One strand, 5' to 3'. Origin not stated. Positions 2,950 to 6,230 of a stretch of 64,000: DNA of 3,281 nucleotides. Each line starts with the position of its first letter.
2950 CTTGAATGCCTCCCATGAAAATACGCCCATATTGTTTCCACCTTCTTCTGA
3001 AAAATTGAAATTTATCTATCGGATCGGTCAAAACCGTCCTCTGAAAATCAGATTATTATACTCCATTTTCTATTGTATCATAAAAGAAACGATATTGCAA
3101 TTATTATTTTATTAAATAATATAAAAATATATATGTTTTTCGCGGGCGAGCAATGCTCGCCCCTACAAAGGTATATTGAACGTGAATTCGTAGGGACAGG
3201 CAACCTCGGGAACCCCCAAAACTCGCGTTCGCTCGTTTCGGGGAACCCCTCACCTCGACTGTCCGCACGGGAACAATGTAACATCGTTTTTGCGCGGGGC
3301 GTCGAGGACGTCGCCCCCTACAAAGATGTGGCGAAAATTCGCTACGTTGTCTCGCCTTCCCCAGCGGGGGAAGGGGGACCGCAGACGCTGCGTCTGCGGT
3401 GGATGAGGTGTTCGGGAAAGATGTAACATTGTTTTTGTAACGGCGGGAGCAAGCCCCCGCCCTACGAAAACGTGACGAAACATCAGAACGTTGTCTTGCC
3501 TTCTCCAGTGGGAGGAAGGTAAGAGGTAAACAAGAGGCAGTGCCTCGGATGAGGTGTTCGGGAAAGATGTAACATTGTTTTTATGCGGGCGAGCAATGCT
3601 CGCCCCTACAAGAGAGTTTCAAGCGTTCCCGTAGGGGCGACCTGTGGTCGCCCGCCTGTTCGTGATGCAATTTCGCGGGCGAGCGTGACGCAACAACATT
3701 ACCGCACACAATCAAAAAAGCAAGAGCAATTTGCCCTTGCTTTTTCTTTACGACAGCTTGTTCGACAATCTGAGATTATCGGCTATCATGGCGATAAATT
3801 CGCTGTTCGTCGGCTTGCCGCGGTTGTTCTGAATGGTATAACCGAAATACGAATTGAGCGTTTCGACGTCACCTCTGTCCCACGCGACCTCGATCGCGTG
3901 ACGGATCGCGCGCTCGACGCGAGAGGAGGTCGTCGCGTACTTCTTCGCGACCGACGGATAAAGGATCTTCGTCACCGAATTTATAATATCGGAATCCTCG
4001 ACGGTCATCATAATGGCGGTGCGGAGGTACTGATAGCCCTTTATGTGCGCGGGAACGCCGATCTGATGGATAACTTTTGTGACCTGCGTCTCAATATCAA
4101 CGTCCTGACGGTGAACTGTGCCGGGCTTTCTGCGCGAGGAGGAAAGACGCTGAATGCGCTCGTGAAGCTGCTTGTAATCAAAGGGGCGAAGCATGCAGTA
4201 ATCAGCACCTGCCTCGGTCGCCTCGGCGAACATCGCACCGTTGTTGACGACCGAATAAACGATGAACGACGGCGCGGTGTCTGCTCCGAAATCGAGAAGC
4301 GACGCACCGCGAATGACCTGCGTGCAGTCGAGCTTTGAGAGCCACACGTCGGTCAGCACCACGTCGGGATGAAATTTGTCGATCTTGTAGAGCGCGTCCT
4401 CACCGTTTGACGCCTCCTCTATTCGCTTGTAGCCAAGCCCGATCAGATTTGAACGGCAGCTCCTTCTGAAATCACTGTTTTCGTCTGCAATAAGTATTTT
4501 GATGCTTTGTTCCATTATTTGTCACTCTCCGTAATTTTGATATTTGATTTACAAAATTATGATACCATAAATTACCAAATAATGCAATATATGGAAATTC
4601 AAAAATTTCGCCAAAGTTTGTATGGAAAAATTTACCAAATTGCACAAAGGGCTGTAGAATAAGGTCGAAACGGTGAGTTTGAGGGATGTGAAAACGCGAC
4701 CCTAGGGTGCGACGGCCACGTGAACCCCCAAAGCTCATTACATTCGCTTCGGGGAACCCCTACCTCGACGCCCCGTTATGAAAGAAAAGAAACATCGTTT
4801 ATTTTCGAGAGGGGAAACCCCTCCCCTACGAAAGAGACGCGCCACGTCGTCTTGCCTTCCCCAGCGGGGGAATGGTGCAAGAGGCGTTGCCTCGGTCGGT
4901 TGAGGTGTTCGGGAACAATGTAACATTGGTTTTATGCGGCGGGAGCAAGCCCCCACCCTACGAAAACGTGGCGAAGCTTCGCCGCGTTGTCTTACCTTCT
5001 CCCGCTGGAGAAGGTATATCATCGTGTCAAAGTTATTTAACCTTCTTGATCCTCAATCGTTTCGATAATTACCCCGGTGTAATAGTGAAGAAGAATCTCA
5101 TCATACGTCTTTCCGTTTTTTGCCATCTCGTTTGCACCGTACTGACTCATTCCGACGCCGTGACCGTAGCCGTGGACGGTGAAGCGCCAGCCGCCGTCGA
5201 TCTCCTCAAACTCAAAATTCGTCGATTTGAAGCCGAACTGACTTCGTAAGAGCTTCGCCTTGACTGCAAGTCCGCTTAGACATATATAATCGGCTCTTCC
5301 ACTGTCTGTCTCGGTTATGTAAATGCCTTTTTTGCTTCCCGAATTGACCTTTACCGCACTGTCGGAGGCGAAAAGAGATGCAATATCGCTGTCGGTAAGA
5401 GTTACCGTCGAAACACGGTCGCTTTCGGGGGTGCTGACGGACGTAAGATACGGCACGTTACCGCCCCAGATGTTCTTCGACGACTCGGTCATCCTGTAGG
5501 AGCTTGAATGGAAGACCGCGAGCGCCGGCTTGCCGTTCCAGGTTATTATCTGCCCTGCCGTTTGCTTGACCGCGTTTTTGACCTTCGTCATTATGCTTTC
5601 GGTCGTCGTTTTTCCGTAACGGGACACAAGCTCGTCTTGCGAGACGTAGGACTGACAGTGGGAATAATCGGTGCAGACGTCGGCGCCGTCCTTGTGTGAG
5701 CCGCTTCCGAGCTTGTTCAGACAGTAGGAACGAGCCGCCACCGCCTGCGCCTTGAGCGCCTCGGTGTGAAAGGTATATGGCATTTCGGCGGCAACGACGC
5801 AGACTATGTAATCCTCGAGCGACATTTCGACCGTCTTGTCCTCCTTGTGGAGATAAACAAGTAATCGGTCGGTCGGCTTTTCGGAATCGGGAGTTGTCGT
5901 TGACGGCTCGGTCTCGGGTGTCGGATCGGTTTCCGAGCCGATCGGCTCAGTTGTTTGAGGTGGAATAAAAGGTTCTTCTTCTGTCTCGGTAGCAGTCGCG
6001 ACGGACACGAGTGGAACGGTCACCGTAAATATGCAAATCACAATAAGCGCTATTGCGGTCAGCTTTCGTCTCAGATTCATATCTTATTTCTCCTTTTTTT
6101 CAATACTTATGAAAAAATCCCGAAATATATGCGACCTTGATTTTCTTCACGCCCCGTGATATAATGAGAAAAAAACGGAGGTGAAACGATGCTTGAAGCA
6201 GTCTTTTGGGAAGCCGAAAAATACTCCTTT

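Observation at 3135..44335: Dispersed family of GTAG-headed GC hairpins (REP-like) filling about 15 intergenic regions of a spore-forming Firmicute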

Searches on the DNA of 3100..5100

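Call 55: search_rna_families(source=window, start=3100, end=5100, threshold=evalue, max_evalue=1)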
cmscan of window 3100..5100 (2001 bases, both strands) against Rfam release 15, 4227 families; matches with E-value up to 1: 6.
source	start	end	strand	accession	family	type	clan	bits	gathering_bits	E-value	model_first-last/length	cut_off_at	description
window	3476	3613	+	RF00166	PrrB_RsmZ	Gene; sRNA;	CL00106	25.2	44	0.0027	1-133/133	no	PrrB/RsmZ RNA family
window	3144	3181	+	RF01795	FourU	Cis-reg; thermoregulator;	-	20.4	60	0.63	1-65/65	no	FourU thermometer RNA element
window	4832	4920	+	RF03009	malK-III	Cis-reg;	-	20.2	50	0.25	1-94/94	no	malK-III RNA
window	3581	3659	-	RF00246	mir-135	Gene; miRNA;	-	19.2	59.2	0.95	1-88/88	no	mir-135 microRNA precursor family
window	3707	3802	-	RF02055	STnc380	Gene; sRNA;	-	19.1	60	0.99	1-108/108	no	Enterobacterial sRNA STnc380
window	4834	4965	+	RF00166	PrrB_RsmZ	Gene; sRNA;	CL00106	16.3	44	0.66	1-133/133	no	PrrB/RsmZ RNA family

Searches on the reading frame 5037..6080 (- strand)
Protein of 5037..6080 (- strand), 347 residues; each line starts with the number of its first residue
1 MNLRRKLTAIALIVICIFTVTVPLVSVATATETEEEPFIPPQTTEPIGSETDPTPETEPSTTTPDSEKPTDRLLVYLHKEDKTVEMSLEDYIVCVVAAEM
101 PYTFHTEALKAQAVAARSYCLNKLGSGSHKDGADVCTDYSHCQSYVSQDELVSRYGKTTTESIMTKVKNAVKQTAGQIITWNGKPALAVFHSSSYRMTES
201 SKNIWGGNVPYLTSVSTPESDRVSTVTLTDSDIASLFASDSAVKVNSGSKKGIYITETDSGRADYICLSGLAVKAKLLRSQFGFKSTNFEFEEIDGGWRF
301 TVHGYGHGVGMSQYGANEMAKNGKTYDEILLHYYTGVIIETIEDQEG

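Call 51: find_related_loci(query=window:5037-6080:-, collection=genome_contigs, flank=10000)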
Query window:5037-6080:- (347 aa) in genome_contigs; peptide patterns used: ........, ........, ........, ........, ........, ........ (x = any residue, [..] = any of these).
95 stretches matched a pattern; 9 encode a relative of the query (tblastn E <= 1e-3); 9 distinct loci.
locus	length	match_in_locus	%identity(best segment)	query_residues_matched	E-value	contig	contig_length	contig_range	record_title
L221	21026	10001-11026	92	1-342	0e+0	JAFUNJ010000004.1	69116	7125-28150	MAG: Clostridia bacterium isolate RGIG4652 Roe_deer_Rectum-4__c502, whole genome shotgun sequence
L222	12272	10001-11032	88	1-344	0e+0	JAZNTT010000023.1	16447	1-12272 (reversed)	MAG: Eubacteriales bacterium isolate T1900044802_TS20190268.MAGScoT_cleanbin_000034 SGB_2720_k141_55203, whole genome sh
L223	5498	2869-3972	85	1-343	0e+0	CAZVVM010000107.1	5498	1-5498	MAG TPA_asm: uncultured Ruminococcus sp. isolate SRP315200_co1_888 genome assembly, contig: NODE_36961_length_5498_cov_9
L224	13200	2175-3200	85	1-342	0e+0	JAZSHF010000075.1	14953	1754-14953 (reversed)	MAG: Eubacteriales bacterium isolate T1900044576_TS20190042.MAGScoT_cleanbin_000012 SGB_497_k141_758386, whole genome sh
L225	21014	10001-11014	82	1-342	0e+0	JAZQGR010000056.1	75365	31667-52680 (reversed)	MAG: Eubacteriales bacterium isolate T1900044630_TS20190096.MAGScoT_cleanbin_000001 SGB_1020_k141_55805, whole genome sh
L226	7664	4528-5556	81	1-342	0e+0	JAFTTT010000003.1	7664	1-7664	MAG: Clostridia bacterium isolate RGIG4142 Roe_deer_Colon-1__c15744, whole genome shotgun sequence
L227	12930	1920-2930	76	1-342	2e-176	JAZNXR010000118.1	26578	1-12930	MAG: Eubacteriales bacterium isolate T1900044778_TS20190244.MAGScoT_cleanbin_000047 SGB_2529_k141_3368156, whole genome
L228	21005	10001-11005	36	1-344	7e-58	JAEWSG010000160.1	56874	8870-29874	MAG: Bacillota bacterium isolate OH_SBrB_95 k127_314847, whole genome shotgun sequence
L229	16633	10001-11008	37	5-342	3e-57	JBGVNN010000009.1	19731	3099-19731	MAG: Candidatus Egerieisoma sp. isolate fecal_MAG_233 fecal_MAG_233_contig_0009, whole genome shotgun sequence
